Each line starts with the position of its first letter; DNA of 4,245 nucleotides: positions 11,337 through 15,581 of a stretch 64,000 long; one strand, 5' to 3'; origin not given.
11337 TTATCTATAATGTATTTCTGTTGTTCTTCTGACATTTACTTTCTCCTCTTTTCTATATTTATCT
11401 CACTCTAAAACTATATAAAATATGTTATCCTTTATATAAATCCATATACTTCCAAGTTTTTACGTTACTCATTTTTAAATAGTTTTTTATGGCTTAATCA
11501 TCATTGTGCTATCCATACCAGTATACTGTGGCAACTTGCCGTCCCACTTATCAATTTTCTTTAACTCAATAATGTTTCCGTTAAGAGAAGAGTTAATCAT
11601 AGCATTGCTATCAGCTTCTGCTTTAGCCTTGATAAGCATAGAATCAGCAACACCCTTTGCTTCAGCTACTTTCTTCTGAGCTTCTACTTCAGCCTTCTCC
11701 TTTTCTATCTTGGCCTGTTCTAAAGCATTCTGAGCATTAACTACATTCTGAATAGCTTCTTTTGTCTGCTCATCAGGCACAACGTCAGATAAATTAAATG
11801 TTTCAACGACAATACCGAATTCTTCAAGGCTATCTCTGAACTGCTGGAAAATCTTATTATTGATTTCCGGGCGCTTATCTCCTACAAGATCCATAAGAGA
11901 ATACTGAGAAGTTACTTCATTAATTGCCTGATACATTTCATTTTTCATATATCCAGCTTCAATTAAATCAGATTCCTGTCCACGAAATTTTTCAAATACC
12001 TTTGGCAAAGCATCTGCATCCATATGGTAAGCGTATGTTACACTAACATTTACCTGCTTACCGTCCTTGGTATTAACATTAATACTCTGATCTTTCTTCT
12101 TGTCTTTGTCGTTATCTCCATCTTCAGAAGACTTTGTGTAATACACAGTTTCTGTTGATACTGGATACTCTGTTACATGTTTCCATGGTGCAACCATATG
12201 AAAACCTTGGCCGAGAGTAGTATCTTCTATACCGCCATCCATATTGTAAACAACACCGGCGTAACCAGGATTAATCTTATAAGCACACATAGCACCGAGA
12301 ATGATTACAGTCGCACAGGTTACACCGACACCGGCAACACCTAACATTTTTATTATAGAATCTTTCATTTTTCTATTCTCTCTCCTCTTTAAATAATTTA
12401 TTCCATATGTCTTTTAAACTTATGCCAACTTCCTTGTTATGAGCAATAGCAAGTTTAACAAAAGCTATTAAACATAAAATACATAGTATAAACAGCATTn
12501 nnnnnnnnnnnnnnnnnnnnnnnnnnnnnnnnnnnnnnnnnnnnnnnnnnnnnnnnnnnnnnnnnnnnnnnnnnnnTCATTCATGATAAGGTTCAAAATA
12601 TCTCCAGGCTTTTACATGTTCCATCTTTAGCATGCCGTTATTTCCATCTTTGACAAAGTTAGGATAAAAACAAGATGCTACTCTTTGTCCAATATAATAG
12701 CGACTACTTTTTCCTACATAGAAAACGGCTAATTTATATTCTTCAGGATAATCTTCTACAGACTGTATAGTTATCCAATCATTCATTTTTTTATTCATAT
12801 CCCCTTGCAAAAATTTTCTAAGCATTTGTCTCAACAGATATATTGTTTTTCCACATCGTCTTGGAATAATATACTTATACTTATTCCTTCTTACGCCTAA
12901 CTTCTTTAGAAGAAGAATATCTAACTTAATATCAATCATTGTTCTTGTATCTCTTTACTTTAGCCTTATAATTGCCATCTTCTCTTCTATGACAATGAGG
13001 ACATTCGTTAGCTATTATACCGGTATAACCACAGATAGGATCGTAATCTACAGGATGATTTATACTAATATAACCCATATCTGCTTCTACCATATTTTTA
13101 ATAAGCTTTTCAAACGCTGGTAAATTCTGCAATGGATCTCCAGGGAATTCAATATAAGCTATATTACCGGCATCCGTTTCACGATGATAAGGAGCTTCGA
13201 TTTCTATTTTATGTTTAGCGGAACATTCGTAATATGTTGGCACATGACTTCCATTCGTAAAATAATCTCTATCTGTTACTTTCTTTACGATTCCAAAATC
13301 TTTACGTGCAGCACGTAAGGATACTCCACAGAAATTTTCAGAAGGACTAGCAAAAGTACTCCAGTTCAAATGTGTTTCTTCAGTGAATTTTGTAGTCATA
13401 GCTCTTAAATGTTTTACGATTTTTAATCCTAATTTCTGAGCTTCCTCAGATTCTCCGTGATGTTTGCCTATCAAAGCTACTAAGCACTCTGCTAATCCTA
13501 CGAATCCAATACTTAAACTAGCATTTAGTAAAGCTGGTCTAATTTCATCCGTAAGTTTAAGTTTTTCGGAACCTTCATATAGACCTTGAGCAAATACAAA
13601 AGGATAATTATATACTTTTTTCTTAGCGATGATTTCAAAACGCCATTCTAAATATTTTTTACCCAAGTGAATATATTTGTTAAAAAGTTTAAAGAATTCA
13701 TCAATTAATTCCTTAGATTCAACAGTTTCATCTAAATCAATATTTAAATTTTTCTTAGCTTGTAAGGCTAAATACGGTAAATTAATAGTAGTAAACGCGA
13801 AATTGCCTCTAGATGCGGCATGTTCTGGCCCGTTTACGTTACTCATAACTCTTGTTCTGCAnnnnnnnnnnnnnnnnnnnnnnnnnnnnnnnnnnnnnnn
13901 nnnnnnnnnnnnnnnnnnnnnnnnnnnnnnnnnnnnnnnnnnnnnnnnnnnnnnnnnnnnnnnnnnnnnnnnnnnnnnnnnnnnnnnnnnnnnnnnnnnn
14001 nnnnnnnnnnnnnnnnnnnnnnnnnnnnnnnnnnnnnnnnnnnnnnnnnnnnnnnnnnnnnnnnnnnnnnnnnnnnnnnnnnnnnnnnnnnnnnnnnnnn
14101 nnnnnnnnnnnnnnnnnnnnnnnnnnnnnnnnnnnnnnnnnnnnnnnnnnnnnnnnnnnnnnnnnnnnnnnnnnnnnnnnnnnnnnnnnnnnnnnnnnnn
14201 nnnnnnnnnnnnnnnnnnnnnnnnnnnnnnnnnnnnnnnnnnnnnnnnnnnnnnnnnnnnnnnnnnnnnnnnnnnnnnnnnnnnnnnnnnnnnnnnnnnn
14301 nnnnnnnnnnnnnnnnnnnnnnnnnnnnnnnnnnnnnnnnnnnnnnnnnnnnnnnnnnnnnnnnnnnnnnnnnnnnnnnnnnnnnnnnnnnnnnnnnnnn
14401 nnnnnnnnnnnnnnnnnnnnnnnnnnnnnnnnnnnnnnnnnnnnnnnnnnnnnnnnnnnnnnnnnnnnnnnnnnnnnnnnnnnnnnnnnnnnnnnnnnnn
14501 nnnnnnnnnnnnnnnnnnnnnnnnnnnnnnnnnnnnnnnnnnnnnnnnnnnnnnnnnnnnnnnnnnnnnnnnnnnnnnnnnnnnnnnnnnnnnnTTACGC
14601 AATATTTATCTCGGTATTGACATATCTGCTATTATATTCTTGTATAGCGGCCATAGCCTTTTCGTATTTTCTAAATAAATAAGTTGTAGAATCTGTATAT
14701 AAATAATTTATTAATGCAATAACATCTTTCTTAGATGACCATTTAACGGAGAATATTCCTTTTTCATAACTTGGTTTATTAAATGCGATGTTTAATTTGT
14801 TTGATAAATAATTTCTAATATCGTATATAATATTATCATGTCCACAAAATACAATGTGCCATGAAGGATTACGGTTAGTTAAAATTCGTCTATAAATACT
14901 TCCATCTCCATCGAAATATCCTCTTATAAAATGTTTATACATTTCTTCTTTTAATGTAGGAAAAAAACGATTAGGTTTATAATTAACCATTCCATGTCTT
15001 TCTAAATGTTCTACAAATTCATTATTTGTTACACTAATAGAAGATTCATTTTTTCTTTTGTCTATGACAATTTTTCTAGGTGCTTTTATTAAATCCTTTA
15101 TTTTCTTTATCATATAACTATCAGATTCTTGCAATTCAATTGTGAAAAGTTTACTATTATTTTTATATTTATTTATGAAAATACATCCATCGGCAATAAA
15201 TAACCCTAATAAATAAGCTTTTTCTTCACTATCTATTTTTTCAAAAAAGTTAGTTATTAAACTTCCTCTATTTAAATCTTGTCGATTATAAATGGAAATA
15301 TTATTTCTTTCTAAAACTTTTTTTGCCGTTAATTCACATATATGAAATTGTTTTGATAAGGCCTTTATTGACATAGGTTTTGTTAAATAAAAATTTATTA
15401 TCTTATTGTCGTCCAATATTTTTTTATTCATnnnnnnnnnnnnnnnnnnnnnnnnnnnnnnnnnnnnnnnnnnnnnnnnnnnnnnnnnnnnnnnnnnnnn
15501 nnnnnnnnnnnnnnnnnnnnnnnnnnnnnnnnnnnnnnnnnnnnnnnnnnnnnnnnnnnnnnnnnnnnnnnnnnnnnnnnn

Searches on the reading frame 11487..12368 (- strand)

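Call 33: search_protein_families(library=pfam, proteins=[window:11487-12368:-], max_evalue=0.01)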
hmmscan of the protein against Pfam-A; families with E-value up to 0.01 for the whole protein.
window:11487-12368:- (293 aa): 2 families
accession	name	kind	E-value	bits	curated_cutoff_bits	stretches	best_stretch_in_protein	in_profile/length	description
PF01145.31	Band_7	-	7.3e-32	111.3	23.6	1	31-227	2-175/176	SPFH domain / Band 7 family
PF10698.15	DUF2505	-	0.006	17.1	26.9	1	64-135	2-74/158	Protein of unknown function (DUF2505)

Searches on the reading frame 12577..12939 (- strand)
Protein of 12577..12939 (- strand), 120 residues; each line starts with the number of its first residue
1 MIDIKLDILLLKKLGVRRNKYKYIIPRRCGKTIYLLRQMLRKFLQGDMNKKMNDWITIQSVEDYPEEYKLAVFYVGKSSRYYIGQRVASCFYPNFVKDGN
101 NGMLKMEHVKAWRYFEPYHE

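Call 33: search_protein_families(library=pfam, proteins=[window:12577-12939:-], max_evalue=0.01)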
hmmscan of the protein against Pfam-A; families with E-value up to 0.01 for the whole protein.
window:12577-12939:- (120 aa): 0 families

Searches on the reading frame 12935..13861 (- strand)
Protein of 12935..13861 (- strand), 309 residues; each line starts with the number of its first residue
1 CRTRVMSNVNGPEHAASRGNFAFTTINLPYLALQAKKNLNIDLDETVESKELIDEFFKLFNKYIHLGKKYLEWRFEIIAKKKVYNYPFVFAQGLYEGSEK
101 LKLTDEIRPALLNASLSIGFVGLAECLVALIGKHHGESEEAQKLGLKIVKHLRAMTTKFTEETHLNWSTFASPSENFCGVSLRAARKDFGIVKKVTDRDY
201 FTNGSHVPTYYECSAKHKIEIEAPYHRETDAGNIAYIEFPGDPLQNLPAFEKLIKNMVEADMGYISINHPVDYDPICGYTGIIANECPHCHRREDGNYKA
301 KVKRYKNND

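Call 57: find_homologous_proteins(query=window:12935-13861:-, max_evalue=1e-40)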
Query seq(309 aa) (309 aa): 2102 proteins with E <= 1e-40 among 3345 candidates; the best 120 are listed.
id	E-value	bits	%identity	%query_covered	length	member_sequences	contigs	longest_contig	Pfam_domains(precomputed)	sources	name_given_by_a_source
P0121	1.8e-210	716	100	100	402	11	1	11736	PF13597.12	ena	-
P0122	1.4e-138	480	72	95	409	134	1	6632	PF13597.12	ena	-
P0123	2.5e-134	466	66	99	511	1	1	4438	PF13597.12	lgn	-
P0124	2.2e-127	443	64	100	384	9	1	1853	PF11230.14,PF13597.12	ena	-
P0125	2.8e-127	443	65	99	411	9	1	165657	PF13597.12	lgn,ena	-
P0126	9.7e-127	441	63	97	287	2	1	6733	PF13597.12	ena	-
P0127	1.4e-125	437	63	99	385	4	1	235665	PF11230.14,PF13597.12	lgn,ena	-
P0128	8.9e-125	435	63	99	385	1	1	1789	PF11230.14,PF13597.12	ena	-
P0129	1.1e-119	418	60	99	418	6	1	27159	PF13597.12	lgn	-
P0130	5.6e-119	416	63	98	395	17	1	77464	PF11230.14,PF13597.12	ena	-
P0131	3.8e-117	410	60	95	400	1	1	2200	PF13597.12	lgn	-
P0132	5.1e-117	409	61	99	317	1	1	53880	PF11230.14,PF13597.12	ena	-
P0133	8.6e-116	405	62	95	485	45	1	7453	PF13597.12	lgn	-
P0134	5.0e-115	403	61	98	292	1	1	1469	PF11230.14,PF01228.27,PF13597.12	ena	-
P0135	4.5e-114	399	58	100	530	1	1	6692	PF13597.12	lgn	-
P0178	1.3e-105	372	59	95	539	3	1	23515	PF05204.20,PF14528.12,PF13597.12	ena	-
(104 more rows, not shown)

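Call 58: find_encoding_contigs(protein=P0121, flank=10000, max_places=3)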
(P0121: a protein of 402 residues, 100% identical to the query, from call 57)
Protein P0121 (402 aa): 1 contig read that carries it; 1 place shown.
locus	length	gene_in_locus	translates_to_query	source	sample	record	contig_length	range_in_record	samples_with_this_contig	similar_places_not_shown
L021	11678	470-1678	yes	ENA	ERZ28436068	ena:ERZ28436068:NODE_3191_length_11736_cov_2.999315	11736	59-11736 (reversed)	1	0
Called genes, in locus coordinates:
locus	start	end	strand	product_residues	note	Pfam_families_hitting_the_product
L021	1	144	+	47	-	?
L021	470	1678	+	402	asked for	PF13597:NRDD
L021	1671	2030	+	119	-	-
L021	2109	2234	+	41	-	-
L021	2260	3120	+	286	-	PF01145:Band_7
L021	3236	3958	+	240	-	-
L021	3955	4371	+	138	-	-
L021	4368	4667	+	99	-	-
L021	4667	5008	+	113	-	-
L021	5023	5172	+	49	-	-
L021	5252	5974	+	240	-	PF10127:RlaP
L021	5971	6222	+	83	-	-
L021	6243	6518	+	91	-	-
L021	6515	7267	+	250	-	PF02511:Thy1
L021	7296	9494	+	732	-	PF08433:KTI12 (weak), PF13671:AAA_33, PF00149:Metallophos, PF09511:RNA_lig_T4_1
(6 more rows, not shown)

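Call 63: find_encoding_contigs(protein=P0122, flank=6000, max_places=3)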
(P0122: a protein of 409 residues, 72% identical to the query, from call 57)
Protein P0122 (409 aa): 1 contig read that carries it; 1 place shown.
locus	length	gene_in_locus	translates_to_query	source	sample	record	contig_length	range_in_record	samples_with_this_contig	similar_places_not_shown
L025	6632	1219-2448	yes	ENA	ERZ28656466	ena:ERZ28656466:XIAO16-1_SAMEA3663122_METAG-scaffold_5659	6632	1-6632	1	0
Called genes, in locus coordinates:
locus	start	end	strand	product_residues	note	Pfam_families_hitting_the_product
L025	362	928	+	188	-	PF13597:NRDD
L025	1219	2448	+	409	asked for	PF13597:NRDD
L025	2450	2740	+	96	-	PF13597:NRDD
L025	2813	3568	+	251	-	PF08346:AntA, PF03374:ANT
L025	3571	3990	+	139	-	PF22769:DCD (weak), PF00692:dUTPase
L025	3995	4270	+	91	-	-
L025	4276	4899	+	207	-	PF06356:DUF1064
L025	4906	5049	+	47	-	-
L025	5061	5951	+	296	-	PF01145:Band_7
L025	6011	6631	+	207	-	?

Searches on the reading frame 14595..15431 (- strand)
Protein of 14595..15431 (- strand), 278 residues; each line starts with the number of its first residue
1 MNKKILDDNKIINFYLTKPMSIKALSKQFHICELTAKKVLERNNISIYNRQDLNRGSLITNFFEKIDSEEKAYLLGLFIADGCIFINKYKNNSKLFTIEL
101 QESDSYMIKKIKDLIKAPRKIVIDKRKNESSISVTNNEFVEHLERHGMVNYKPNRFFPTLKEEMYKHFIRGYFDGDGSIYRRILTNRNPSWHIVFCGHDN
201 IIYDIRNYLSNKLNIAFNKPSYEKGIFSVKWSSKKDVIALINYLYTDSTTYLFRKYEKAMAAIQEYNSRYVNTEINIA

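Call 33: search_protein_families(library=pfam, proteins=[window:14595-15431:-], max_evalue=0.01)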
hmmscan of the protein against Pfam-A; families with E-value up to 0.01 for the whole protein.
window:14595-15431:- (278 aa): 2 families
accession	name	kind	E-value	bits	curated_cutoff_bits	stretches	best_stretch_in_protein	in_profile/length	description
PF14528.11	LAGLIDADG_3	-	3.7e-09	37.1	22.5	1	70-116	3-44/82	LAGLIDADG-like domain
PF00961.24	LAGLIDADG_1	-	4e-06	28.1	23.1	1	74-156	1-95/102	LAGLIDADG endonuclease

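Call 73: search_solved_structures(query=window:14598-15431:-, max_evalue=1)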
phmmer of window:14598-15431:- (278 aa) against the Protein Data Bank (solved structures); distinct sequences matched with E-value up to 1: 12.
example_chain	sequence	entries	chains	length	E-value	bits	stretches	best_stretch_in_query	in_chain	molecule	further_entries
1mow_A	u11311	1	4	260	0.00012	24.5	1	71-188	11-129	chimera of homing endonuclease I-DmoI and DNA endonuclease I-CreI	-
5akm_A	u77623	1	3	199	0.0015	20.9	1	71-189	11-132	HOMING ENDONUCLEASE I-DMOI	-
1b24_A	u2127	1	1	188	0.0016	20.8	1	71-189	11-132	Homing endonuclease I-DmoI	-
4un7_G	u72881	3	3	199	0.0017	20.7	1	71-189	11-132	HOMING ENDONUCLEASE I-DMOI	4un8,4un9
2vs8_A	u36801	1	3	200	0.0018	20.6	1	71-189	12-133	HOMING ENDONUCLEASE I-DMOI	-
2vs7_A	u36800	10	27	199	0.0019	20.6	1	71-189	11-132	HOMING ENDONUCLEASE I-DMOI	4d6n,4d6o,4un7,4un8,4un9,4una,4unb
5a0w_A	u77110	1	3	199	0.0036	19.6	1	71-142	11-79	HOMING ENDONUCLEASE I-DMOI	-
5o6i_A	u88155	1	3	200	0.0037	19.6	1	71-188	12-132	Homing endonuclease I-DmoI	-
5ak9_A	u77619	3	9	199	0.0038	19.5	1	71-188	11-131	HOMING ENDONUCLEASE I-DMOI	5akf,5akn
5o6g_A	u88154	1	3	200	0.0045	19.3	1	71-189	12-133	Homing endonuclease I-DmoI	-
3fd2_A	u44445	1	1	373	0.019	17.3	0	167-185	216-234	Site-specific DNA endonuclease I-MsoI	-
2dch_X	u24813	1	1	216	0.46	12.7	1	73-214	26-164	putative homing endonuclease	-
